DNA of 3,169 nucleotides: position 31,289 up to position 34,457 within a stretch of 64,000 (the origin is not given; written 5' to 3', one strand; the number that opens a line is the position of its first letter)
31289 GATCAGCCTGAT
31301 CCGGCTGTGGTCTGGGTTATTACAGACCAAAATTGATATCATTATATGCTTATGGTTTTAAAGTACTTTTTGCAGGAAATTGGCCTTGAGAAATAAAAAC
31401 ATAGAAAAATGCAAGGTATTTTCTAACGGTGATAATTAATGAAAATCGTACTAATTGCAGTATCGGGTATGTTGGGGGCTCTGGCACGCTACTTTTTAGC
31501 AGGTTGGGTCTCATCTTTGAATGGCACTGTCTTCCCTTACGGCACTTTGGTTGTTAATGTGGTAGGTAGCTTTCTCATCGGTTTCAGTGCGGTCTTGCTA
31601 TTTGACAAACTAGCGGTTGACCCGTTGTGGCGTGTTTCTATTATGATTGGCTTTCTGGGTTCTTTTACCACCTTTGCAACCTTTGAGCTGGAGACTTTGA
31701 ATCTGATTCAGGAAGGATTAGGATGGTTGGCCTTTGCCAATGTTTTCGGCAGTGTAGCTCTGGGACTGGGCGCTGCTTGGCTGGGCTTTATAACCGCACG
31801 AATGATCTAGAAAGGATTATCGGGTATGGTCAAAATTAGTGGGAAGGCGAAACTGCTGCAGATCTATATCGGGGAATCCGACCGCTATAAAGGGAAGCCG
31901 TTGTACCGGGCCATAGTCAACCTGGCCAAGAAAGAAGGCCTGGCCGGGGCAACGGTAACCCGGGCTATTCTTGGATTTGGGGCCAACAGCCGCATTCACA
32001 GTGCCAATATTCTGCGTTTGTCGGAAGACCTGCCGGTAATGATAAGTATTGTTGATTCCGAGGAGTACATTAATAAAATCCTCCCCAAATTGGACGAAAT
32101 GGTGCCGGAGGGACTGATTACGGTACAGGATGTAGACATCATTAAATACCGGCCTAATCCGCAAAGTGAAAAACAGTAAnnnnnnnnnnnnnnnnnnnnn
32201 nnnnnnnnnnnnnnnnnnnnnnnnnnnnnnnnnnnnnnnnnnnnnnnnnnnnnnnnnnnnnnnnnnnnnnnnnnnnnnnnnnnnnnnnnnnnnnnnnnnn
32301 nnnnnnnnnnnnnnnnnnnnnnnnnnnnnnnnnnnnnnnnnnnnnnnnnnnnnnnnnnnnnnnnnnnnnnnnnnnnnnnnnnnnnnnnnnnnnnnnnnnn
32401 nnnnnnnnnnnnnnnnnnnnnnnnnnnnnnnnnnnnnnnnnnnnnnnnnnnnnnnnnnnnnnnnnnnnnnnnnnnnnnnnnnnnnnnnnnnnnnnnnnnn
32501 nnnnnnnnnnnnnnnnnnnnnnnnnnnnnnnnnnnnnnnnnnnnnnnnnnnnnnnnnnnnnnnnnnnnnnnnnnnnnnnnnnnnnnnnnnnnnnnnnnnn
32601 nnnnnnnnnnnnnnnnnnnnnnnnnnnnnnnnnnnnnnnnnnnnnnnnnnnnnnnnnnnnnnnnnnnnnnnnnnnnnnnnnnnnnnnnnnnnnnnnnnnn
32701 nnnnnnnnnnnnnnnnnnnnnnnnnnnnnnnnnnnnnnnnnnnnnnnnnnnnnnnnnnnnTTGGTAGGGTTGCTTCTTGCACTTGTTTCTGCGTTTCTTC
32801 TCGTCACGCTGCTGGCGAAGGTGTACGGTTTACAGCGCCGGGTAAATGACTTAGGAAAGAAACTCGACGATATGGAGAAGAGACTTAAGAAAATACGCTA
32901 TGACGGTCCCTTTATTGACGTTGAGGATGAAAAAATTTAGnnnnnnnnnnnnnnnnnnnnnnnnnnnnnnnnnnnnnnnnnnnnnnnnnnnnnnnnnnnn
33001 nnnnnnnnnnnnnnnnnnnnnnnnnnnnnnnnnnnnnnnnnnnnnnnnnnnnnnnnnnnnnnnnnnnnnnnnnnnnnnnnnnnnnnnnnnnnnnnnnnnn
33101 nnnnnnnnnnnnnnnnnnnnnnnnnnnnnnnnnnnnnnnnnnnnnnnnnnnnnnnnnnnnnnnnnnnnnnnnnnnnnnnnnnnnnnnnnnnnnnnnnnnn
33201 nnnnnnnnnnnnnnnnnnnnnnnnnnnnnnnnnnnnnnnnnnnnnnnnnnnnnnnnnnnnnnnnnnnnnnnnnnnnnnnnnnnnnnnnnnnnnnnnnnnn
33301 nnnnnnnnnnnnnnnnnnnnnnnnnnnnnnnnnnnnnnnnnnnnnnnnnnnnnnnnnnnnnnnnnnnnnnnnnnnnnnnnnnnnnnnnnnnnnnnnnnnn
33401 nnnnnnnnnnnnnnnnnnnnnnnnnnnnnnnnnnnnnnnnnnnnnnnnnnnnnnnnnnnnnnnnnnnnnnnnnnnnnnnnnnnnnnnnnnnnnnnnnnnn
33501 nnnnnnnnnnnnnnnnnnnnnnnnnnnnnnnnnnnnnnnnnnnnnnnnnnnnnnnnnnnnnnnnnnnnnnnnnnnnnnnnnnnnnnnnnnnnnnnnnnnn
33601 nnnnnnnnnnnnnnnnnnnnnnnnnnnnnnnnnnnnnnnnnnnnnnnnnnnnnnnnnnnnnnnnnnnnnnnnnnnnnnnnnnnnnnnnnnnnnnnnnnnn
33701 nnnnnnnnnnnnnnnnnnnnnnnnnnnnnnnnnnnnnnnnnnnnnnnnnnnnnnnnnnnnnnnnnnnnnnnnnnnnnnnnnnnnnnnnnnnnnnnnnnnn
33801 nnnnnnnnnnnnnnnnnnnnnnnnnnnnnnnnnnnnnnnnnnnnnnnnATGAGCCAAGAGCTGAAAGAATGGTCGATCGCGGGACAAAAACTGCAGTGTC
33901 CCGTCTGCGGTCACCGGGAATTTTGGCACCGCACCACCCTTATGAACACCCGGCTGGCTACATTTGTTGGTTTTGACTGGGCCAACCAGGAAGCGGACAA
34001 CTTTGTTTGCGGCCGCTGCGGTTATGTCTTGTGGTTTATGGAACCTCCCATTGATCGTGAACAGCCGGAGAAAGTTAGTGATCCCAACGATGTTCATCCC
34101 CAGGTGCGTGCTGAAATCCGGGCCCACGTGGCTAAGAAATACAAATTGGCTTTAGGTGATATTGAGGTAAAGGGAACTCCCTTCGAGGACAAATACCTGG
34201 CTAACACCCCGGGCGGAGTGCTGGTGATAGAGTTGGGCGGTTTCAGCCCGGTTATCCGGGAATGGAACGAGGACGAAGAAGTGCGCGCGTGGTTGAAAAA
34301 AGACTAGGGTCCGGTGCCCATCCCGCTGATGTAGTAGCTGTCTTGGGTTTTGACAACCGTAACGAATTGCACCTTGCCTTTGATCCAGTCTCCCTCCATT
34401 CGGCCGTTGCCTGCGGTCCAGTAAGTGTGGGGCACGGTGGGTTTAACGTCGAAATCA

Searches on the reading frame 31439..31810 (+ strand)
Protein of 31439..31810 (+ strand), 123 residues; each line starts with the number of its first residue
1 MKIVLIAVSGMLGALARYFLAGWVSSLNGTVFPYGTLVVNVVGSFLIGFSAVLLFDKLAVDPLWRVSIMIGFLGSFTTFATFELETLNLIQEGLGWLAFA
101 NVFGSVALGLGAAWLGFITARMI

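Call 84: search_protein_families(library=pfam, proteins=[window:31439-31810:+], max_evalue=0.001)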
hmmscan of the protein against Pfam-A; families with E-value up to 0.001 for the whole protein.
window:31439-31810:+ (123 aa): 1 family
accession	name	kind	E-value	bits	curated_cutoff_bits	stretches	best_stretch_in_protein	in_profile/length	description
PF02537.21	CRCB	-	9.8e-27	93.7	32.9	1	5-117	2-103/103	CrcB-like protein, Camphor Resistance (CrcB)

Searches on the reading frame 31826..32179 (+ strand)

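Call 35: search_protein_families(library=pfam, proteins=[window:31826-32179:+], max_evalue=0.1)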
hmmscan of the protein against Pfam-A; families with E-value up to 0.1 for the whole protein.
window:31826-32179:+ (117 aa): 2 families
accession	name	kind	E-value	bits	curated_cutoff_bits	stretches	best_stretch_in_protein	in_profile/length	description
PF02641.20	DUF190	-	1.4e-41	141.1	23.4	1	9-105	1-97/97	Uncharacterized ACR, COG1993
PF00543.27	P-II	-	0.00075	20.2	25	1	29-106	15-98/102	Nitrogen regulatory protein P-II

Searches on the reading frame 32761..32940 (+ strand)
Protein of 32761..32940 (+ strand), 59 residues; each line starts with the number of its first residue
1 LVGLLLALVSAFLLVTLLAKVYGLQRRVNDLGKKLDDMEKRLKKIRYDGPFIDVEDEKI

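Call 35: search_protein_families(library=pfam, proteins=[window:32761-32940:+], max_evalue=0.1)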
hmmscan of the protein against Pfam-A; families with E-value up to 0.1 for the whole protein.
window:32761-32940:+ (59 aa): 3 families
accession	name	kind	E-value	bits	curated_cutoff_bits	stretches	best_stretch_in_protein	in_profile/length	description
PF06825.17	HSBP1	-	0.044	14.1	28.6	1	26-44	27-45/51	Heat shock factor binding protein 1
PF14023.12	Bestrophin-like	-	0.044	13.8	32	1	1-44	36-79/232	Bestrophin-like domain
PF14712.11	Snapin_Pallidin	-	0.084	13.8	29.6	1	18-45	61-88/89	Snapin/Pallidin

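Call 85: search_protein_families(library=ncbifam, proteins=[window:32761-32940:+], max_evalue=0.01)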
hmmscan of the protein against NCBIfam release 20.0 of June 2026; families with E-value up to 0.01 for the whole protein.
window:32761-32940:+ (59 aa): 0 families

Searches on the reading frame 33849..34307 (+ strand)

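Call 84: search_protein_families(library=pfam, proteins=[window:33849-34307:+], max_evalue=0.001)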
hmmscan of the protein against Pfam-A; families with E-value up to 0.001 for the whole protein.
window:33849-34307:+ (152 aa): 1 family
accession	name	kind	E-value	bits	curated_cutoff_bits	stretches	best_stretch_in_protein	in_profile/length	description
PF08271.17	Zn_Ribbon_TF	-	0.00033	20.6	29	0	16-61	2-29/43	TFIIB zinc-binding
